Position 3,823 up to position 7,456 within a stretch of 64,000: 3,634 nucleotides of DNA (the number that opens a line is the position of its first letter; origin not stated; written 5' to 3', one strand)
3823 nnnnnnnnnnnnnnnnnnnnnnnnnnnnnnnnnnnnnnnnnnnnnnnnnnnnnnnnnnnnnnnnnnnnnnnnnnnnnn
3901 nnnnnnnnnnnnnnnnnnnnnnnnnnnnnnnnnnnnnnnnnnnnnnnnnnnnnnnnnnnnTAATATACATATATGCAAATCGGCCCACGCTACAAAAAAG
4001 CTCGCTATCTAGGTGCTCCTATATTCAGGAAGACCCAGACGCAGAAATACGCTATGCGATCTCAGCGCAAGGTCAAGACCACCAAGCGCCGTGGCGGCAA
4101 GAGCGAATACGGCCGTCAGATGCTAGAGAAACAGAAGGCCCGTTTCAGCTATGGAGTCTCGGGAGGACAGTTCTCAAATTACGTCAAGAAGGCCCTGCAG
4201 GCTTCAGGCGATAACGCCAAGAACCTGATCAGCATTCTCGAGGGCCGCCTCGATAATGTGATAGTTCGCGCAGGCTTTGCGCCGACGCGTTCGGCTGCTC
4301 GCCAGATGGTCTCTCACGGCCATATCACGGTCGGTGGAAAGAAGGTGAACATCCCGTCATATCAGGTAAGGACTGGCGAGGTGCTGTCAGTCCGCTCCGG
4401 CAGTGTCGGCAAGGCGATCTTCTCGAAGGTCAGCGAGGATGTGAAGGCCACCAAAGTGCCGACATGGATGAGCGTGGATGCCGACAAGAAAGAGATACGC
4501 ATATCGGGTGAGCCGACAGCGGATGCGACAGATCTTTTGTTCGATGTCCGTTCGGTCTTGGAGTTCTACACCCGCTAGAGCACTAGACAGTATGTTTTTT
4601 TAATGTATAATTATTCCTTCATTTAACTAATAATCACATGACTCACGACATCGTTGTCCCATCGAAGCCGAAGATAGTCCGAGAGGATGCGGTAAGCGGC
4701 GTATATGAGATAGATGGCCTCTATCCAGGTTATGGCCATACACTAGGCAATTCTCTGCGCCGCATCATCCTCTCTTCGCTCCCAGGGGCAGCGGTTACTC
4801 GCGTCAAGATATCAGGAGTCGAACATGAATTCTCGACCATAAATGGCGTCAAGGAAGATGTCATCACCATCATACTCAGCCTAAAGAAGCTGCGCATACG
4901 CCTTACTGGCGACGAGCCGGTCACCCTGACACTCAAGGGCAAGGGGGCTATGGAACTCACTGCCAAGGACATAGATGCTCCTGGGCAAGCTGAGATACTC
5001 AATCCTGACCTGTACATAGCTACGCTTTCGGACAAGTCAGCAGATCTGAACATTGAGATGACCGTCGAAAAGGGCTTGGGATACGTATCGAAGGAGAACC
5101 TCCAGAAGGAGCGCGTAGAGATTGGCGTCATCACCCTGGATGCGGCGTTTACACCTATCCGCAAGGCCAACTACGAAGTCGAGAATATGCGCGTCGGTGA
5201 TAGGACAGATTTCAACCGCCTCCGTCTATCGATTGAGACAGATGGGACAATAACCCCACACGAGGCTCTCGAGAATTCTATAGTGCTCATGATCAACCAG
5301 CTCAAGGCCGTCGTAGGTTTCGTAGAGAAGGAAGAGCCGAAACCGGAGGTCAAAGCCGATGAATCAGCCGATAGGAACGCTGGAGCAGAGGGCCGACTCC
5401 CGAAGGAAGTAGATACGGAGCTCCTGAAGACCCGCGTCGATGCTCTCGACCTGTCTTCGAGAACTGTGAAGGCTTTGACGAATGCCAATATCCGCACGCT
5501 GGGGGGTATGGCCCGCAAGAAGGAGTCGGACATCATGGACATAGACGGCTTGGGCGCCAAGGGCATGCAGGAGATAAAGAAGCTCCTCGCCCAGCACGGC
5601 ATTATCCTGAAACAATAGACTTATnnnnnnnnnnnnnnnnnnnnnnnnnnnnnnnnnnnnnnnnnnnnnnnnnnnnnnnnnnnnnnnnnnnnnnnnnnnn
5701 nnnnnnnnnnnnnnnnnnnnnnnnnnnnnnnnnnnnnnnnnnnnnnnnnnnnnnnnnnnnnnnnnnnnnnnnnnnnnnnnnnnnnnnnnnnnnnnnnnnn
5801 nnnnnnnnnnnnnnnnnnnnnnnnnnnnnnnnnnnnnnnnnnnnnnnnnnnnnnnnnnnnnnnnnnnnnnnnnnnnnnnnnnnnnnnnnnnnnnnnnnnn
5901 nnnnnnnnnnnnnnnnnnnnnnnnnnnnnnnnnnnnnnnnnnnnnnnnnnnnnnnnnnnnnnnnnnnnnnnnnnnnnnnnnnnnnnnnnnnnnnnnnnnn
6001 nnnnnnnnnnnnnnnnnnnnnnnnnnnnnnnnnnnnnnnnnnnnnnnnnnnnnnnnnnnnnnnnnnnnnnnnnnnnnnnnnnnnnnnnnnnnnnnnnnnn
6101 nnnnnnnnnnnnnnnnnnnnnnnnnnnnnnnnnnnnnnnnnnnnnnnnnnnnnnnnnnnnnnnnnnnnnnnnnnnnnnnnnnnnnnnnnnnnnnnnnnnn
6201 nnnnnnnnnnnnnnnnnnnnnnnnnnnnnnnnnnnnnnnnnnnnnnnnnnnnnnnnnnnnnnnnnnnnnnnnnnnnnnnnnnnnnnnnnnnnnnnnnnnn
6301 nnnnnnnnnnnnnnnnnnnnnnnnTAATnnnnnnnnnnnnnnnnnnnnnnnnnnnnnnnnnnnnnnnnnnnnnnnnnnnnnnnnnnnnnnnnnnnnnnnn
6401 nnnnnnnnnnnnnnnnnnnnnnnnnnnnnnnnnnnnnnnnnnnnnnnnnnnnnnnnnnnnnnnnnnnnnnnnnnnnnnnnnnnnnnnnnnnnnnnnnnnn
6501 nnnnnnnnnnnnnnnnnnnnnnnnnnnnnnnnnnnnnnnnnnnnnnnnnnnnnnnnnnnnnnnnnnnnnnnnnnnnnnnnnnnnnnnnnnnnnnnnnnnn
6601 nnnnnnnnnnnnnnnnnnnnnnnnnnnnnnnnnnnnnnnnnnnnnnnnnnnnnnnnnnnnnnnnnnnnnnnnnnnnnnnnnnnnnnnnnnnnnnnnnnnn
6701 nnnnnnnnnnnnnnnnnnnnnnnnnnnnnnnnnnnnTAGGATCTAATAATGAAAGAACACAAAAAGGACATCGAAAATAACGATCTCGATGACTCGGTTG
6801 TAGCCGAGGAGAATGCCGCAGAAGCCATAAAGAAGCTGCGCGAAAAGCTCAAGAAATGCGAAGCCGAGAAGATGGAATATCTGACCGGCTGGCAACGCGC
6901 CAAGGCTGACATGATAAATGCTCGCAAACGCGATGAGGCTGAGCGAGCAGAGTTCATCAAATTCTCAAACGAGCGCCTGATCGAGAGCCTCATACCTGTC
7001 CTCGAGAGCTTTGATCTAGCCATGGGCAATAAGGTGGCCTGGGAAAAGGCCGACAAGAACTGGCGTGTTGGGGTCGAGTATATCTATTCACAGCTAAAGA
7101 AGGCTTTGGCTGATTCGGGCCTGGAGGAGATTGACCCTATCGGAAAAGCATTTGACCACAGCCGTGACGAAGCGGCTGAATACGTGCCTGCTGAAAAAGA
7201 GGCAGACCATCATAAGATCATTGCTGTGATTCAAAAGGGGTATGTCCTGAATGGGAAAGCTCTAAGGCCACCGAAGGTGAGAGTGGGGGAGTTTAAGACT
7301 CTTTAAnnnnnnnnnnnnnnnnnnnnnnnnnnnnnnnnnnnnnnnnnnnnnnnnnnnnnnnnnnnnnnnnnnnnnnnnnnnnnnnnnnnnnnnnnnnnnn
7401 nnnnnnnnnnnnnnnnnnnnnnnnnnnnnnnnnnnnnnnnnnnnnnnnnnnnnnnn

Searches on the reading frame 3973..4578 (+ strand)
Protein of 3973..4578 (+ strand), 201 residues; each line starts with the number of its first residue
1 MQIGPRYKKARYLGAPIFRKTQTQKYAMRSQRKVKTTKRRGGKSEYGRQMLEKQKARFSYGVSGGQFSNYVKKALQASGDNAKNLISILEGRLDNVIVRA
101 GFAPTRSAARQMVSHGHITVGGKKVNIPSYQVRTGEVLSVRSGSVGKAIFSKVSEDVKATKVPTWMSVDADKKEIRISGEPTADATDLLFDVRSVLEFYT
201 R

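Call 106: search_protein_families(library=pfam, proteins=[window:3973-4578:+], max_evalue=0.00001)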
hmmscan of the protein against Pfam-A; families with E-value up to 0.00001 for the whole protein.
window:3973-4578:+ (201 aa): 2 families
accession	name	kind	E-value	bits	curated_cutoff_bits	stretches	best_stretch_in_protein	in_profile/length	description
PF01479.30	S4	-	2.3e-20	72.5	22.8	1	92-137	2-47/48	S4 domain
PF00163.24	Ribosomal_S4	-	1.9e-14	54.5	23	1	3-90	3-95/95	Ribosomal protein S4/S9 N-terminal domain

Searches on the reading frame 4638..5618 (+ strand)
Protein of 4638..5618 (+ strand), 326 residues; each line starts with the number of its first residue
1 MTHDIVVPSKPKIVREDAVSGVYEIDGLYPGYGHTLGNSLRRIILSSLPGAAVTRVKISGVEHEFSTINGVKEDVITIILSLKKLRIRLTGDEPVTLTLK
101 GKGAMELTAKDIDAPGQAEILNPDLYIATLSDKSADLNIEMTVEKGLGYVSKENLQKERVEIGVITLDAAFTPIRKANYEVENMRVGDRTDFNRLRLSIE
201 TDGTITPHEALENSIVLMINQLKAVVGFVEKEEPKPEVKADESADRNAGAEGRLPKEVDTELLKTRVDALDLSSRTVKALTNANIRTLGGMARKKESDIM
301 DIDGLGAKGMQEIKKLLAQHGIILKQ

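Call 106: search_protein_families(library=pfam, proteins=[window:4638-5618:+], max_evalue=0.00001)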
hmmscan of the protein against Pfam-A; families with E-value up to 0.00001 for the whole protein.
window:4638-5618:+ (326 aa): 3 families
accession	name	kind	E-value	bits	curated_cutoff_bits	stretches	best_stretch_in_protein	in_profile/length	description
PF01000.31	RNA_pol_A_bac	-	8.4e-30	103.9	33.9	1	56-172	1-119/119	RNA polymerase Rpb3/RpoA insert domain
PF01193.29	RNA_pol_L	-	2.8e-20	72.3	24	1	30-222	5-74/74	RNA polymerase Rpb3/Rpb11 dimerisation domain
PF03118.21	RNA_pol_A_CTD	-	1.7e-13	50.5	23.8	1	258-318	6-66/67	Bacterial RNA polymerase, alpha chain C terminal domain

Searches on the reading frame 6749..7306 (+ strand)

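Call 106: search_protein_families(library=pfam, proteins=[window:6749-7306:+], max_evalue=0.00001)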
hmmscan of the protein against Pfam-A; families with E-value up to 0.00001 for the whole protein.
window:6749-7306:+ (185 aa): 1 family
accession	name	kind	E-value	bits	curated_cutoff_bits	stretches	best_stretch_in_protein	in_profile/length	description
PF01025.24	GrpE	-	5.5e-36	124.2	25.8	1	20-180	6-164/165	GrpE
